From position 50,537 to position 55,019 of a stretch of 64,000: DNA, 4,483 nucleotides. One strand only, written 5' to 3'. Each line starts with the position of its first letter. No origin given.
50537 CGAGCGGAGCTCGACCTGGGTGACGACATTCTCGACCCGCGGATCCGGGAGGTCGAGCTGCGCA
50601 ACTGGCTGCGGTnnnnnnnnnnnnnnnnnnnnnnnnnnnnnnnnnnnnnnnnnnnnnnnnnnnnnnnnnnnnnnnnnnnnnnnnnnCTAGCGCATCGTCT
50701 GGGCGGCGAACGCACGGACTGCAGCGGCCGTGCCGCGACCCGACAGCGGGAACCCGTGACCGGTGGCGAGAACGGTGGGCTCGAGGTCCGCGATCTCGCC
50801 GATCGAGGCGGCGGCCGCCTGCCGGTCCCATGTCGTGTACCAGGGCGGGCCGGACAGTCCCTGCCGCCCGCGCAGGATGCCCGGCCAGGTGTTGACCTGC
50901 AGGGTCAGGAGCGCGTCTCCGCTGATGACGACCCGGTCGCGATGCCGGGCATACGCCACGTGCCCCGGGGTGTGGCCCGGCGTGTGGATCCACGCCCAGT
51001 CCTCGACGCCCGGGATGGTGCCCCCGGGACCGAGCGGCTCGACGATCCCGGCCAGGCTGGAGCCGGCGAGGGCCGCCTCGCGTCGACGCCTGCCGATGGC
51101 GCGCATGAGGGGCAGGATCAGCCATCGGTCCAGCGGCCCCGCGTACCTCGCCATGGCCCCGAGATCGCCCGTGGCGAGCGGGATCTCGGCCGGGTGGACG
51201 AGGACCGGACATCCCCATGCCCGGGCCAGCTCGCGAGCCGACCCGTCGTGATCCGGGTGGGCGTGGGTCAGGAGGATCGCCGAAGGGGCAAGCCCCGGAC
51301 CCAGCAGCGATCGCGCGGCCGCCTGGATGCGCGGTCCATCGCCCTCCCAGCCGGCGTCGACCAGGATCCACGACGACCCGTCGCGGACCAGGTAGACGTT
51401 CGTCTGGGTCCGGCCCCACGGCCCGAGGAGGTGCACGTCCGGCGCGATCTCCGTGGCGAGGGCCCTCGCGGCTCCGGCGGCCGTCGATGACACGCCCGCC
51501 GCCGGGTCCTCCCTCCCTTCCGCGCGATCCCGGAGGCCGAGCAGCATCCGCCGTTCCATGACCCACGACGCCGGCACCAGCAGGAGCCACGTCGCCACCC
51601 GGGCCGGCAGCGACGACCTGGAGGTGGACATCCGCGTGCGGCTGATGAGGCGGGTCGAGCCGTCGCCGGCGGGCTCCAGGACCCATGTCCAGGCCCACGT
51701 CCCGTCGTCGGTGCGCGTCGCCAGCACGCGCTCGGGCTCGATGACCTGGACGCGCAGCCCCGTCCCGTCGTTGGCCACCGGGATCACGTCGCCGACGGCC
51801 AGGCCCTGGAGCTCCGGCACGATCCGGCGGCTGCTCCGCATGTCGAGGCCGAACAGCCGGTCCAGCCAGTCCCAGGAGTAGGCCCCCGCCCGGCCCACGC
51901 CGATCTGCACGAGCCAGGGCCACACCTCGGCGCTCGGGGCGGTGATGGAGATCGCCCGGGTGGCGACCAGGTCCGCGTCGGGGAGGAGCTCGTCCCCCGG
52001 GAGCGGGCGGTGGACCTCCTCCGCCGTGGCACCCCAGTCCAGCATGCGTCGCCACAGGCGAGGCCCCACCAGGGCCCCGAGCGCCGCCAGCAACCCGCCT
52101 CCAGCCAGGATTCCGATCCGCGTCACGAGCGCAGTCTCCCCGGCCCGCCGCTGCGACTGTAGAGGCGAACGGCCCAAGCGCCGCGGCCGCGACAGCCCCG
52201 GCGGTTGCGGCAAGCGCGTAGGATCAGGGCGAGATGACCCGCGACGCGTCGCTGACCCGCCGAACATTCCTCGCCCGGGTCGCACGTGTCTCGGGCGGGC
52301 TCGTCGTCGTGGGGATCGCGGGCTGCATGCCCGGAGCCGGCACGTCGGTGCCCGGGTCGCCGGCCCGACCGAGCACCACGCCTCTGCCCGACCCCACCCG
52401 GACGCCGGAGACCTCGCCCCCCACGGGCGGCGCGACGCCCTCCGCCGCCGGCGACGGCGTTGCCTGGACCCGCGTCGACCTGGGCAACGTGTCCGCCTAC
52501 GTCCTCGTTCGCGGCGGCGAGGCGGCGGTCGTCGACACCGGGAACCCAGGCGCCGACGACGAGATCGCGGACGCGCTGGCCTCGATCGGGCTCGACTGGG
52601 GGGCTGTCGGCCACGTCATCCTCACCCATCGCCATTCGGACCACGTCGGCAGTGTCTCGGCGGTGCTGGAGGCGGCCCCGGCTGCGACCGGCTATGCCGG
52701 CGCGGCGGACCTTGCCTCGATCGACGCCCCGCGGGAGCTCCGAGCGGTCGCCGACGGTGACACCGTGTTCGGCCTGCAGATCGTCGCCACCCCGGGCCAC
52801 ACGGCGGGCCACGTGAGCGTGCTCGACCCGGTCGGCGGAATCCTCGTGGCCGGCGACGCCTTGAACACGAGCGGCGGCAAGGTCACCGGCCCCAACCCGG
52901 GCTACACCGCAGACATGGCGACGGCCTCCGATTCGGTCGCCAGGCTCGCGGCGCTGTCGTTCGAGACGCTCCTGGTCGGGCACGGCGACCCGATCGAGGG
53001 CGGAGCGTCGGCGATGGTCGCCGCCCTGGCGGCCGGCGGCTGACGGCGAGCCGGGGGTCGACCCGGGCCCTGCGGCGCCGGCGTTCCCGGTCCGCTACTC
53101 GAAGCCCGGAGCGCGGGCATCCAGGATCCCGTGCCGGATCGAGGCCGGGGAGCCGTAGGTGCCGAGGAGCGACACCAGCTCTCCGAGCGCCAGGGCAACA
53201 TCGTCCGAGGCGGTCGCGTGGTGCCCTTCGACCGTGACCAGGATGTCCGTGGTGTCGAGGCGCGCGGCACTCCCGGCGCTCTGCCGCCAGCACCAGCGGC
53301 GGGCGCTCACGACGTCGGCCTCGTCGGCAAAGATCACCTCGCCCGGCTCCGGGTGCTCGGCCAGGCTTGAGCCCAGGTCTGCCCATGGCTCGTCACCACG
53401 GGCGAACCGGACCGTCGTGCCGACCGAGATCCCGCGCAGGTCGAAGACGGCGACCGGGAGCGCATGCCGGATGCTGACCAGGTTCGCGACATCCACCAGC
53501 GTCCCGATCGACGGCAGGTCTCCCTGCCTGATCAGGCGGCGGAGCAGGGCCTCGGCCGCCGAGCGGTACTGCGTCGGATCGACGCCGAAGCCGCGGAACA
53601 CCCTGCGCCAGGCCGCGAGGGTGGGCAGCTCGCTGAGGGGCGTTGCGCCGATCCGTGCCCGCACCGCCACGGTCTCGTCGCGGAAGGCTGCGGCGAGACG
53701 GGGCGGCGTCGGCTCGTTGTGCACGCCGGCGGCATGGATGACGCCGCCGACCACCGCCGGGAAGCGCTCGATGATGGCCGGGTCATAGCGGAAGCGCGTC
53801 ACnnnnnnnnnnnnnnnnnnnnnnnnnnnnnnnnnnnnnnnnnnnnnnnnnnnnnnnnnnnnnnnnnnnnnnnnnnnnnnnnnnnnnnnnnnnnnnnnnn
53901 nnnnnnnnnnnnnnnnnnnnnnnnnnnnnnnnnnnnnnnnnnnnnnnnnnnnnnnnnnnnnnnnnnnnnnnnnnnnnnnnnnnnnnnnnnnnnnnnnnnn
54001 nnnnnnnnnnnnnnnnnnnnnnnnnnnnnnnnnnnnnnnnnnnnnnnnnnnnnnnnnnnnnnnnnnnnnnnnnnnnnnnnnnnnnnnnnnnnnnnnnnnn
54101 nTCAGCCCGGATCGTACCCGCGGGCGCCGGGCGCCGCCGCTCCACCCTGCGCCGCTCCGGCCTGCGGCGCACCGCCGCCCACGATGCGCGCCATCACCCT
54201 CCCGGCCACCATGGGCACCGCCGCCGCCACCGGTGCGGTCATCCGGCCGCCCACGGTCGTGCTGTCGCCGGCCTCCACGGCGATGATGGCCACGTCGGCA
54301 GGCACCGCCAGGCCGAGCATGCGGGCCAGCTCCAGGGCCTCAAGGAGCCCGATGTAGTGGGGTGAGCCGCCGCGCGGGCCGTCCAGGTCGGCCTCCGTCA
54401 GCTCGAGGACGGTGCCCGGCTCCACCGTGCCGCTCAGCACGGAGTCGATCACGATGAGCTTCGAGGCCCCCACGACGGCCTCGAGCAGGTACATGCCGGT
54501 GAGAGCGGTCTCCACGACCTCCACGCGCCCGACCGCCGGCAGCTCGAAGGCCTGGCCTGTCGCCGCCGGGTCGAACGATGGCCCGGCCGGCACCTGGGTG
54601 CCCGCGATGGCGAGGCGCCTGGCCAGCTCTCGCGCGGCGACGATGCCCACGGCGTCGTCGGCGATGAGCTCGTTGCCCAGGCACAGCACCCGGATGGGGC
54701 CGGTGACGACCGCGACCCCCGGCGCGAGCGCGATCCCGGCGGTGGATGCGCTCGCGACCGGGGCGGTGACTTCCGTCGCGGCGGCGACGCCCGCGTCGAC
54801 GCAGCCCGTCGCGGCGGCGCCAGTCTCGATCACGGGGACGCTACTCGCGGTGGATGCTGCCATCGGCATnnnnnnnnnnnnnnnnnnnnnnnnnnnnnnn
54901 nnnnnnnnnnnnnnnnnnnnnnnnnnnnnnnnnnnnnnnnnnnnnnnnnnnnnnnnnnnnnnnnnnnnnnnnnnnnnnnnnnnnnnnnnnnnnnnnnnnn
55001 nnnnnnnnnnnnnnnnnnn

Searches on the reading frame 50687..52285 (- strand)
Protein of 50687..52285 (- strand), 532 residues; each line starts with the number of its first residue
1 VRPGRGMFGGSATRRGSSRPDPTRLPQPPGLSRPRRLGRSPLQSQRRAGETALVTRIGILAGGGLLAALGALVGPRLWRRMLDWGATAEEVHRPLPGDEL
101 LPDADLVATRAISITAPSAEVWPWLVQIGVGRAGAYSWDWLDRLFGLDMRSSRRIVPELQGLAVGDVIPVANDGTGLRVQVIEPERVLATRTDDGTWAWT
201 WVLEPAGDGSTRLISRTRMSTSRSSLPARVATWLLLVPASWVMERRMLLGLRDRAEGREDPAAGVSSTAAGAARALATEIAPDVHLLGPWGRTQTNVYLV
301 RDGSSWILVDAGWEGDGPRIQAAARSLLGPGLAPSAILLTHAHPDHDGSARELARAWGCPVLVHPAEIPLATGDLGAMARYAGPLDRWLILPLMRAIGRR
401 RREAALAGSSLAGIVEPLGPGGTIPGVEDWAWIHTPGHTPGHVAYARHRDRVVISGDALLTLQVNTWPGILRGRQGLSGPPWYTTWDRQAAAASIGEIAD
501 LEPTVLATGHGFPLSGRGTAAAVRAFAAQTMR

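Call 47: search_protein_families(library=pfam, proteins=[window:50687-52285:-], max_evalue=0.01)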
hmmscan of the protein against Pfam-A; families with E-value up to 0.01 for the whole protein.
window:50687-52285:- (532 aa): 2 families
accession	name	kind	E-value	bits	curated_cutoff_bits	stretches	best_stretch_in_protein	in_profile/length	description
PF00753.33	Lactamase_B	-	2.2e-34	119.5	22.7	1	291-510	2-196/196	Metallo-beta-lactamase superfamily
PF12706.13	Lactamase_B_2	-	8.3e-05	22.7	27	1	306-363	2-62/200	Beta-lactamase superfamily domain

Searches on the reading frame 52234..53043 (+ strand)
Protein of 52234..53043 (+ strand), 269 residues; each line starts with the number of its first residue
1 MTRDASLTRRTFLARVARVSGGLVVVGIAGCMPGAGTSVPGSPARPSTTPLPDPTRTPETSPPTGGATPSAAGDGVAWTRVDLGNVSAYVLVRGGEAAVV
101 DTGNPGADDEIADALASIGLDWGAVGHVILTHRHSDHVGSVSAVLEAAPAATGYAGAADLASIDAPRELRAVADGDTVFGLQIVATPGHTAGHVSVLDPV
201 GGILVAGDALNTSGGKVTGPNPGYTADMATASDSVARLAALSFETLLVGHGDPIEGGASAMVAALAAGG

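Call 47: search_protein_families(library=pfam, proteins=[window:52234-53043:+], max_evalue=0.01)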
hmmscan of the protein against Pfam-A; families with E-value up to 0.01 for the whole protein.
window:52234-53043:+ (269 aa): 3 families
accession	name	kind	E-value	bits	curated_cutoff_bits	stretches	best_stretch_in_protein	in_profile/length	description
PF00753.33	Lactamase_B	-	4.2e-25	89.3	22.7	1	82-250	2-196/196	Metallo-beta-lactamase superfamily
PF19583.5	ODP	-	0.001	19.4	27.2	1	87-209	4-136/194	ODP family beta lactamase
PF12706.13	Lactamase_B_2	-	0.0085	16.2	27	0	125-187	31-109/200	Beta-lactamase superfamily domain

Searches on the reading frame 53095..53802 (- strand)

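Call 48: search_protein_families(library=pfam, proteins=[window:53095-53802:-], max_evalue=0.001)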
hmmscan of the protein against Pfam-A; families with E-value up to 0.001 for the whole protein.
window:53095-53802:- (235 aa): 1 family
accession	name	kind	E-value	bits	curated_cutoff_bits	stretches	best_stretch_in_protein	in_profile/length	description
PF03483.22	B3_4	-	7.2e-22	78.3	29.3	1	64-196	1-129/174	B3/4 domain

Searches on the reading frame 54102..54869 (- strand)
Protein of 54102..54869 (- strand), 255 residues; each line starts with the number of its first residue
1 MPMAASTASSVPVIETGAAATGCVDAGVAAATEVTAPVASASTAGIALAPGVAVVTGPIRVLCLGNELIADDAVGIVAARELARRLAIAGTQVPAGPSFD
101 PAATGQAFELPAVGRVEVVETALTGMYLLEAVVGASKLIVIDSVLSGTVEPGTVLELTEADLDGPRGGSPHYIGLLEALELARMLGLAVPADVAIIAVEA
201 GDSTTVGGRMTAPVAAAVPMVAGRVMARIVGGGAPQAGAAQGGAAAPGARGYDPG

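Call 48: search_protein_families(library=pfam, proteins=[window:54102-54869:-], max_evalue=0.001)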
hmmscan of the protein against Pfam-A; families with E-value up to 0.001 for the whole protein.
window:54102-54869:- (255 aa): 1 family
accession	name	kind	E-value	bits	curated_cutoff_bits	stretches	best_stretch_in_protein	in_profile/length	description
PF01750.23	HycI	-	1.6e-10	41.4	23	1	114-226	15-128/130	Hydrogenase maturation protease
